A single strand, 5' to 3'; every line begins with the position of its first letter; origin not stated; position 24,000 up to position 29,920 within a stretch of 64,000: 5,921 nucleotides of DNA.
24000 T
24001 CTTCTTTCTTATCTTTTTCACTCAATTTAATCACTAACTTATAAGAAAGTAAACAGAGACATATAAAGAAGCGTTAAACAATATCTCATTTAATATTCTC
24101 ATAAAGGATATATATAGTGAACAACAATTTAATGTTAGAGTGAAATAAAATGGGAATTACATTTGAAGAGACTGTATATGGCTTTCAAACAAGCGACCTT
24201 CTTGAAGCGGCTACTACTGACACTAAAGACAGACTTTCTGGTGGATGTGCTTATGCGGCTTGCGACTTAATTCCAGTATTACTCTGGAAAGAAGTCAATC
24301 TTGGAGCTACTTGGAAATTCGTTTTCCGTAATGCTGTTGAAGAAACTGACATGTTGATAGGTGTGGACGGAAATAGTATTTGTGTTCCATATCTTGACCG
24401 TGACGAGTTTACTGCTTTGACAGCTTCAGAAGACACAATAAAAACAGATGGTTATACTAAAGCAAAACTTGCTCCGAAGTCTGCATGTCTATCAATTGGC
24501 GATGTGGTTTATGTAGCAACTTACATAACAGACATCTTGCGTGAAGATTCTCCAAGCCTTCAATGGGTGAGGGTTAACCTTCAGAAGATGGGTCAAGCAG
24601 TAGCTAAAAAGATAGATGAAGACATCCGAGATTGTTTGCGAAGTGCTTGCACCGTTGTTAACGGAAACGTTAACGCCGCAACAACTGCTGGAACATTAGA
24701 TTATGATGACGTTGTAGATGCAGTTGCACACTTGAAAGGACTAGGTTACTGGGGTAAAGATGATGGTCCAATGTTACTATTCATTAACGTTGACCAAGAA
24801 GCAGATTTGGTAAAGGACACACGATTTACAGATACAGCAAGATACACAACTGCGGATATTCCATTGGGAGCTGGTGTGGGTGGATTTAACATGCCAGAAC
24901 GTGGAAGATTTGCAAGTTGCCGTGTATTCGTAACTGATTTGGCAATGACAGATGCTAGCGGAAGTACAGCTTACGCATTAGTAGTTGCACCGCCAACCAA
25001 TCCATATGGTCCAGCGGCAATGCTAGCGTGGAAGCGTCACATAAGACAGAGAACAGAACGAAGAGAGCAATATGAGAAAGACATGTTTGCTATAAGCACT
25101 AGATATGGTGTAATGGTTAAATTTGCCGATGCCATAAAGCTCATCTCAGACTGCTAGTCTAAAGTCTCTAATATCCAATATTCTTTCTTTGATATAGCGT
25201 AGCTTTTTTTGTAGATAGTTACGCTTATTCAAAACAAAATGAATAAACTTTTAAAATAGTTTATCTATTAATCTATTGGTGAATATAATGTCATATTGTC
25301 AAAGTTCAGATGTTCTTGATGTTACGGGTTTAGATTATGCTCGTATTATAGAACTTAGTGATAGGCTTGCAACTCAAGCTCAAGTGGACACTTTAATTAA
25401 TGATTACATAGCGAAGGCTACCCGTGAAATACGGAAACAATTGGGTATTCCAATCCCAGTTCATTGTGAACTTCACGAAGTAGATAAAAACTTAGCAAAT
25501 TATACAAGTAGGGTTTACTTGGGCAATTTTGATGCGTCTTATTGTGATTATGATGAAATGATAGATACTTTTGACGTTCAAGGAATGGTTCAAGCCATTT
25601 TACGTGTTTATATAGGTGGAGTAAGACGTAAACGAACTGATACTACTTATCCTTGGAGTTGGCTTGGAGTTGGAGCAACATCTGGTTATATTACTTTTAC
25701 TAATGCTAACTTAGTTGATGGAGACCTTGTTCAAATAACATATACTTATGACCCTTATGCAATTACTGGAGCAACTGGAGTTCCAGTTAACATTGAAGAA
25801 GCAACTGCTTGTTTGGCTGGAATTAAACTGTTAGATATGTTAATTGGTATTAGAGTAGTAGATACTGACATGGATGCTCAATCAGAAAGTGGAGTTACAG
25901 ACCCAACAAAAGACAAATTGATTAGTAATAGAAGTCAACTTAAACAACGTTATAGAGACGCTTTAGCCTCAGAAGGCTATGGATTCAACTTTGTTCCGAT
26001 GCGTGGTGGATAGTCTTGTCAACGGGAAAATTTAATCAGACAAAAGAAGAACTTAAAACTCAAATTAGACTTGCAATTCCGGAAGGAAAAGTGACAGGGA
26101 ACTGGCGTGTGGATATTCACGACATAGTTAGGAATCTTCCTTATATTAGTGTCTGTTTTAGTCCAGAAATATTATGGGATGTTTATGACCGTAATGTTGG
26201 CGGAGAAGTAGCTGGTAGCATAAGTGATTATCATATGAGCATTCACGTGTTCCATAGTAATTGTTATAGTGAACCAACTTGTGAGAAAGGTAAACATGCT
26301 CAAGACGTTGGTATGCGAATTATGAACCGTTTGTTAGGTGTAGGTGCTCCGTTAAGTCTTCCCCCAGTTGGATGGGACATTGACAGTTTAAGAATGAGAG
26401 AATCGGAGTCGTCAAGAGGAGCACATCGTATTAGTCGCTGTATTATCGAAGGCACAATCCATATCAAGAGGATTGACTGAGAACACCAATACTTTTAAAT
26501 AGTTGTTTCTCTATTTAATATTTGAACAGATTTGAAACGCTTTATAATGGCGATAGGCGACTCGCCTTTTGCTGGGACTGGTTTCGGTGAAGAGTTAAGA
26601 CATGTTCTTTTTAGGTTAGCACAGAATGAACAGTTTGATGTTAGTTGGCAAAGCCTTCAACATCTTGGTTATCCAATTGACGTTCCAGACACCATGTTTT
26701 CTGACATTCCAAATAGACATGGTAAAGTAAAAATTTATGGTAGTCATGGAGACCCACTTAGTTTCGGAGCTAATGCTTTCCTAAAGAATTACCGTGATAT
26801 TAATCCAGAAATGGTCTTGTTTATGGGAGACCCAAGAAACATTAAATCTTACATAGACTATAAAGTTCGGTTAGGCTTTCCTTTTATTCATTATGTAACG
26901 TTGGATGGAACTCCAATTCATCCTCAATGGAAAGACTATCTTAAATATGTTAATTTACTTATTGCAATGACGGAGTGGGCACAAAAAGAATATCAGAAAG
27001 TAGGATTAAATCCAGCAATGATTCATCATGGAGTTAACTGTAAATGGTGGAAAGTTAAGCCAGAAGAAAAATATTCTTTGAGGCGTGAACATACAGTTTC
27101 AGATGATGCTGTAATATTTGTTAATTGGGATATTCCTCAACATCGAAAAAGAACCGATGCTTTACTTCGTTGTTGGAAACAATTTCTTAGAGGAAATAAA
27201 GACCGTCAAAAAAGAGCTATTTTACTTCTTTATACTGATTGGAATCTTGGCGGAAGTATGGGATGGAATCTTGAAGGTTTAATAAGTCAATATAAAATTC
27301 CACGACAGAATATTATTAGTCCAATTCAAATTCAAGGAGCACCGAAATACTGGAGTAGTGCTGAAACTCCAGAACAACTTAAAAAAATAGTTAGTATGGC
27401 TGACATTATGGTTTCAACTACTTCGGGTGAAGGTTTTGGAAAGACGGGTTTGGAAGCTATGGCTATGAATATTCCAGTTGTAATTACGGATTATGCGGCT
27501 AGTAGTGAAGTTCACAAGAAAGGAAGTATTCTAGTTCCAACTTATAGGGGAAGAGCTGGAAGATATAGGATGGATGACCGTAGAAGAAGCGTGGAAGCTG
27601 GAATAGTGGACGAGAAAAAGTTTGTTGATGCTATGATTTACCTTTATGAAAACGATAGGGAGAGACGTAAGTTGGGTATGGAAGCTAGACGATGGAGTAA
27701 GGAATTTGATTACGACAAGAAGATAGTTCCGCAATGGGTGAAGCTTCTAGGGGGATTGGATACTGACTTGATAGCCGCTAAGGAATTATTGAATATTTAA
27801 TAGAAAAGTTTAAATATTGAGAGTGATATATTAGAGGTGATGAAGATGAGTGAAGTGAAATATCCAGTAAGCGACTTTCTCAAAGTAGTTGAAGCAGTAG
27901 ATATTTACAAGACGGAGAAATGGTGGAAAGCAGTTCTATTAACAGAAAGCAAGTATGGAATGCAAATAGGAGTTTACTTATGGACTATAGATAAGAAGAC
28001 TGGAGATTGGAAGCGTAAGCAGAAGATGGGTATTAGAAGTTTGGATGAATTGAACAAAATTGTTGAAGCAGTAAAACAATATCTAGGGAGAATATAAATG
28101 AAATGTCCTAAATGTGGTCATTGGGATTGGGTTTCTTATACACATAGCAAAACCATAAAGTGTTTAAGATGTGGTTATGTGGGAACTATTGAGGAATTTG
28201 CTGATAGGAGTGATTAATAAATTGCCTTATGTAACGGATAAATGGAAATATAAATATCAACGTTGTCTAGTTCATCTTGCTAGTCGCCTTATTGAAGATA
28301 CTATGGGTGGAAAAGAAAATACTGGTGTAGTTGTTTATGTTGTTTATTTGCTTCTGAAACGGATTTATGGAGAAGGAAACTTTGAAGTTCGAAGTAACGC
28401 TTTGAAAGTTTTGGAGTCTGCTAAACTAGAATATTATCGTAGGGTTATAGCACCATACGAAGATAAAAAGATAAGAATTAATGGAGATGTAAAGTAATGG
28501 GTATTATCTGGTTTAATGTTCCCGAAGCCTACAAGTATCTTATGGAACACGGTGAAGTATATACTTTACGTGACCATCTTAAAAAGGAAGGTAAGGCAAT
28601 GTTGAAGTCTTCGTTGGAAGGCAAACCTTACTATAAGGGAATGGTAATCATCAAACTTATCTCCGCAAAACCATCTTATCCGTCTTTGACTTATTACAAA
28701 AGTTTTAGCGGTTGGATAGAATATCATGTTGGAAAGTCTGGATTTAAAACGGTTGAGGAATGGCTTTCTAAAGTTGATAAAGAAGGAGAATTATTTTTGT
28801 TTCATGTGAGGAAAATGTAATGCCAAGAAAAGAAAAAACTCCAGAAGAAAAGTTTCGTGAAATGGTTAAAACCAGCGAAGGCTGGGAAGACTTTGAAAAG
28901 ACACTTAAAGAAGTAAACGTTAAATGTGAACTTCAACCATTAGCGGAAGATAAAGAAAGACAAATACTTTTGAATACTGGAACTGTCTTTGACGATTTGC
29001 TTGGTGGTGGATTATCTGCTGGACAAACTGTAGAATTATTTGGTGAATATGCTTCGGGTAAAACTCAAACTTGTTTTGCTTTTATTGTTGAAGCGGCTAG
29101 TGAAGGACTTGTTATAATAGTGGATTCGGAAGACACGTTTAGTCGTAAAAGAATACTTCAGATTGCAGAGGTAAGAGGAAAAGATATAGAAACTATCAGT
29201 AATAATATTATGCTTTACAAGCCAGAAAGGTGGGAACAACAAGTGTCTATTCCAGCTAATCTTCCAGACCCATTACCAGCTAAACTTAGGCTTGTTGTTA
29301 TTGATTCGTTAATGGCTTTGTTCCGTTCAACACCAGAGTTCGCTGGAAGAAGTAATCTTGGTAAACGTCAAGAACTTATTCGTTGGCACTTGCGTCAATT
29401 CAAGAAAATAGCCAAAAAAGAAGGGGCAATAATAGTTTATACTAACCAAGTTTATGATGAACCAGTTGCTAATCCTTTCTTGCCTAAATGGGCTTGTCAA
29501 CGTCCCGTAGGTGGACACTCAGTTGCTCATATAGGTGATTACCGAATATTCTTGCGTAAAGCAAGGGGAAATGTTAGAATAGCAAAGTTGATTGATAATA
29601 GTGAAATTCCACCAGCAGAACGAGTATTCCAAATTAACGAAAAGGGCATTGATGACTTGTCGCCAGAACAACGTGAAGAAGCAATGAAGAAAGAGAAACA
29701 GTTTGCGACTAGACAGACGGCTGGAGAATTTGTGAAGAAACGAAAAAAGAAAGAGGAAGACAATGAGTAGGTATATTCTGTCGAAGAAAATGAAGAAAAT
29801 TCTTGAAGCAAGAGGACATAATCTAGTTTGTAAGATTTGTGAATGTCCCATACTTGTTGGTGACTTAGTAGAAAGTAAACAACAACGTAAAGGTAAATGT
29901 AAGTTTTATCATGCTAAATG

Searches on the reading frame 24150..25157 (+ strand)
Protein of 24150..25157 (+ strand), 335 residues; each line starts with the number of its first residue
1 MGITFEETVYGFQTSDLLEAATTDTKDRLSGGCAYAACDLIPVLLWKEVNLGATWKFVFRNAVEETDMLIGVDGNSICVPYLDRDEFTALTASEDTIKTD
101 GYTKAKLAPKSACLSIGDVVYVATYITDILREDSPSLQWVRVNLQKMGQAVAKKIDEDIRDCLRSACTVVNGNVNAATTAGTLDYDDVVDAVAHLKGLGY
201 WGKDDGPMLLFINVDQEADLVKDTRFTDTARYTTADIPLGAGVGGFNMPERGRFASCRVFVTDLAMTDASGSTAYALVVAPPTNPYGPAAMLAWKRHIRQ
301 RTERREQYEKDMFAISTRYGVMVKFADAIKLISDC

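Call 6: search_protein_families(library=phrogs, proteins=[window:24150-25157:+], max_evalue=0.001)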
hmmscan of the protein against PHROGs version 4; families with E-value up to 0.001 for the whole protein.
window:24150-25157:+ (335 aa): 3 families
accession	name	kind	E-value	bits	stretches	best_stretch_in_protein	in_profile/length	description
phrog_267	-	head and packaging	3.7e-07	30.6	1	114-325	106-316/410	major head protein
phrog_1357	-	head and packaging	2.6e-05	24.3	1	143-273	135-268/356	major head protein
phrog_544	-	head and packaging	0.0001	22.8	1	59-229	31-190/282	major head protein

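Call 8: search_protein_families(library=pfam, proteins=[window:24150-25157:+], max_evalue=0.001)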
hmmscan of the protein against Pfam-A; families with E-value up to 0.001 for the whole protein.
window:24150-25157:+ (335 aa): 1 family
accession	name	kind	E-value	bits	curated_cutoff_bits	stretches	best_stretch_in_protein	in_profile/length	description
PF25209.1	Phage_capsid_4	-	0.00012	22.9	27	1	142-328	99-256/262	Phage capsid protein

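Call 12: find_related_loci(query=window:24150-25157:+, collection=viral_contigs, flank=10000)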
Query window:24150-25157:+ (335 aa) in viral_contigs; peptide patterns used: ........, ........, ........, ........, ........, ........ (x = any residue, [..] = any of these).
17 stretches matched a pattern; 1 encode a relative of the query (tblastn E <= 1e-3); 1 distinct loci.
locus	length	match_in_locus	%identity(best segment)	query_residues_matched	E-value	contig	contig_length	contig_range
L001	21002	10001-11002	75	1-335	2e-166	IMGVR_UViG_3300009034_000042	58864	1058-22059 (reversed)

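Call 13: search_dna_similar(query=window:24150-25157:+, collection=phages, mode=protein, max_evalue=0.001)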
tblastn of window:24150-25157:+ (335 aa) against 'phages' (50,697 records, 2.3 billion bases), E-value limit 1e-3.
Records with a match: 1; places in all: 1; records where one place covers at least 80% of the query: 0.
Best place of each record, by identity: <60% 1.
By first word of the organism name: Bacteriophage 1.
By host as written in the record: - 1.
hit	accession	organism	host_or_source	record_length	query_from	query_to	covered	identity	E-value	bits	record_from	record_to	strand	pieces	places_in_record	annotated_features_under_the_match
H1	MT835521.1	Bacteriophage sp.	human fecal samples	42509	145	244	30%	32.7%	4e-4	48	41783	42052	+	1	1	record has no annotation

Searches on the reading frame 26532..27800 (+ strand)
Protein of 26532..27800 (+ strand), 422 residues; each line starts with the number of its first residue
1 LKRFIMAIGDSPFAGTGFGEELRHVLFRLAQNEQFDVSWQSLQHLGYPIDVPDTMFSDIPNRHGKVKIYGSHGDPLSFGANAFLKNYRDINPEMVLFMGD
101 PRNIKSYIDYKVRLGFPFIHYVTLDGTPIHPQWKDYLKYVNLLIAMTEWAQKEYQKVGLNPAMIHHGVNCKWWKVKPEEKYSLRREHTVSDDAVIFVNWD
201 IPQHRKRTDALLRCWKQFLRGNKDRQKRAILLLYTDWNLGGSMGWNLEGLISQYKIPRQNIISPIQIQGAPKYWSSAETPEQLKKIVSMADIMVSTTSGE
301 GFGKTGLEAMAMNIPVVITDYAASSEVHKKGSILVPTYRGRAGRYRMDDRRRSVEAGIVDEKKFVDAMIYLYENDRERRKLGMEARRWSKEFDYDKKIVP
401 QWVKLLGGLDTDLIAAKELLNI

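Call 4: search_protein_families(library=pfam, proteins=[window:26532-27800:+], max_evalue=0.01)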
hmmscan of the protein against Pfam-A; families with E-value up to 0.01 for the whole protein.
window:26532-27800:+ (422 aa): 3 families
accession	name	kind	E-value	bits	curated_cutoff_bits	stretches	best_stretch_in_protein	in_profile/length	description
PF00534.26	Glycos_transf_1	-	1.2e-09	38.4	26.4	1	280-386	83-170/172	Glycosyl transferases group 1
PF13692.12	Glyco_trans_1_4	-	2.4e-09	38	27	1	281-337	68-126/142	Glycosyl transferases group 1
PF20706.3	GT4-conflict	-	0.00019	21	26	1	279-320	271-312/385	Family 4 Glycosyltransferase in conflict systems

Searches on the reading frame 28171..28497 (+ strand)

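Call 88: search_protein_families(library=pfam, proteins=[window:28171-28497:+], max_evalue=0.01)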
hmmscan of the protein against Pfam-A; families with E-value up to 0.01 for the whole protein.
window:28171-28497:+ (108 aa): 1 family
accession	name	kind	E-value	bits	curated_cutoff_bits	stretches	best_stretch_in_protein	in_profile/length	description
PF21840.1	DUF6899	-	5.7e-14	52.9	27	1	19-107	2-85/85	Domain of unknown function (DUF6899)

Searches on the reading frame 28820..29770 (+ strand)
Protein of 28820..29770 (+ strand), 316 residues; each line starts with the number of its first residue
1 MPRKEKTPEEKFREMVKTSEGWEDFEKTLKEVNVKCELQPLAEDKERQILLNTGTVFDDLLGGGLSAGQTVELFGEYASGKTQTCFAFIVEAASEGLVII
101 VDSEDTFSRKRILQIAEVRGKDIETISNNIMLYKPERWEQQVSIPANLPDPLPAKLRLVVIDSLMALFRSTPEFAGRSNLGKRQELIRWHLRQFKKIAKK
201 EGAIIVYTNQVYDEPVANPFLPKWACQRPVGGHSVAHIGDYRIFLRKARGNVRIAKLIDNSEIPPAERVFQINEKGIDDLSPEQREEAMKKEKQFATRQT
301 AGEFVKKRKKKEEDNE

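Call 6: search_protein_families(library=phrogs, proteins=[window:28820-29770:+], max_evalue=0.001)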
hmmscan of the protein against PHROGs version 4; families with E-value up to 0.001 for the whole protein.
window:28820-29770:+ (316 aa): 2 families
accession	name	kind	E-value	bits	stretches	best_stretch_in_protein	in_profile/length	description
phrog_8337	-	DNA, RNA and nucleotide metabolism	9.8e-18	65.5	1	56-260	56-254/273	DNA repair protein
phrog_97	-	other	1.6e-16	61.6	1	41-248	40-254/506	UvsX-like recombinase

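Call 8: search_protein_families(library=pfam, proteins=[window:28820-29770:+], max_evalue=0.001)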
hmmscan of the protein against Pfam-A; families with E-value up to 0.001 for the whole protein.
window:28820-29770:+ (316 aa): 3 families
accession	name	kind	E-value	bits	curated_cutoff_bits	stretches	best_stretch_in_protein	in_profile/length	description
PF08423.17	Rad51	-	5.4e-48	163.8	22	1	48-279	5-243/244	Rad51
PF00154.27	RecA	-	2.8e-10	40.5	27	1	52-212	34-189/262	recA bacterial DNA recombination protein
PF06745.19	ATPase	-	3.8e-08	33.4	26.6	1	55-143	5-94/231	KaiC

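Call 103: search_solved_structures(query=window:28820-29770:+, max_evalue=1e-20)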
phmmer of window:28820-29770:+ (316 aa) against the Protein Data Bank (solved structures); distinct sequences matched with E-value up to 1e-20: 53.
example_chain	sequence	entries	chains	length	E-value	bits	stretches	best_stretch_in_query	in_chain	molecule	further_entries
3cmu_A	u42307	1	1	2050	9.8e-47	163.1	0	37-212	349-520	Protein recA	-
3cmt_A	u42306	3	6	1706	5.4e-39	137.6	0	37-212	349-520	Protein recA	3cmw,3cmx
7ej6_B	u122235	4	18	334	3.7e-38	134.9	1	45-281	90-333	HLJ1_G0016300.mRNA.1.CDS.1 | Meiotic recombination protein DMC1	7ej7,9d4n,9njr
2bke_A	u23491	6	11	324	1.4e-35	126.4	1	45-280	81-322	DNA REPAIR AND RECOMBINATION PROTEIN RADA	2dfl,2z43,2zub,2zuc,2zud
1pzn_A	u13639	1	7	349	4.6e-34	121.4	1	51-279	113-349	DNA repair and recombination protein rad51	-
4hyy_A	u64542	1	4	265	6.8e-34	120.9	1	49-281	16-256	Meiotic recombination protein DMC1/LIM15 homolog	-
6tw4_A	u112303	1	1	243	8.1e-34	120.7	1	53-279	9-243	DNA repair and recombination protein RadA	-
6r3p_A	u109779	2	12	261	1.1e-33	120.2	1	49-280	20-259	Meiotic recombination protein DMC1/LIM15 homolog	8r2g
2zjb_A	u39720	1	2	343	1.1e-33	120.2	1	48-280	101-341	Meiotic recombination protein DMC1/LIM15 homolog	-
4dc9_A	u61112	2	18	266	1.5e-33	119.8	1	52-279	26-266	DNA repair and recombination protein radA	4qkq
2gdj_A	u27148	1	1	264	1.5e-33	119.8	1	52-279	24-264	DNA repair and recombination protein radA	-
6tuu_A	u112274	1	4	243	1.6e-33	119.7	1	53-279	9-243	DNA repair and recombination protein RadA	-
3etl_A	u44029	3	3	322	2.1e-33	119.3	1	46-279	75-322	DNA repair and recombination protein radA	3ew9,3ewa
8uvw_D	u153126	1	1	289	2.2e-33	119.2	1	51-281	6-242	DNA repair protein RAD51 homolog 1,Breast cancer type 2 susceptibility protein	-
7c98_A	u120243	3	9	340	2.3e-33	119.1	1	48-280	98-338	Meiotic recombination protein DMC1/LIM15 homolog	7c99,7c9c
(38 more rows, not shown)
